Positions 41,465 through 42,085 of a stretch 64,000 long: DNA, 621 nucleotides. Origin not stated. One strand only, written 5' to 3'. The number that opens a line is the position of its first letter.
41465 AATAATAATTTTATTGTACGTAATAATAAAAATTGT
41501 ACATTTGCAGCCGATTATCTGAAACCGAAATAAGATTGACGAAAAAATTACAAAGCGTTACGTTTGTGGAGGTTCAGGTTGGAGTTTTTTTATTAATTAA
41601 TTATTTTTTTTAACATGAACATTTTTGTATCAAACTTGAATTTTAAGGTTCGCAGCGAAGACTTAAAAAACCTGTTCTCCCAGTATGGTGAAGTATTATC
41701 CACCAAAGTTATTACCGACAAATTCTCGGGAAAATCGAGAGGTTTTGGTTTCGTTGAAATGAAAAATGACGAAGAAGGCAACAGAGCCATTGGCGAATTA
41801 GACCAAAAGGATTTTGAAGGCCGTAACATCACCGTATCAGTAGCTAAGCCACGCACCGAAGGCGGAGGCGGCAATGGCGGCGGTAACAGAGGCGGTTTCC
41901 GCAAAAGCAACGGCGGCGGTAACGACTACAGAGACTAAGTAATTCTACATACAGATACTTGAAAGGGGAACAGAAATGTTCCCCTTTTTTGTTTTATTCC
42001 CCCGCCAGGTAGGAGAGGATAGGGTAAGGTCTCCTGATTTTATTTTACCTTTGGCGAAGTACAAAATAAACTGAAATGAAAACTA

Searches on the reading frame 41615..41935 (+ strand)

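Call 61: search_protein_families(library=pfam, proteins=[window:41615-41935:+], max_evalue=0.01)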
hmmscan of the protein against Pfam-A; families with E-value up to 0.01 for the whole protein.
window:41615-41935:+ (107 aa): 2 families
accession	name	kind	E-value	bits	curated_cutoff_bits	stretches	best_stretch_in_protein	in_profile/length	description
PF00076.28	RRM_1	-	6.1e-20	71.3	20.7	1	3-73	1-70/70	RNA recognition motif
PF13893.12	RRM_5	-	0.00011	22.4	27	1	4-78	30-100/125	RNA recognition motif. (a.k.a. RRM, RBD, or RNP domain)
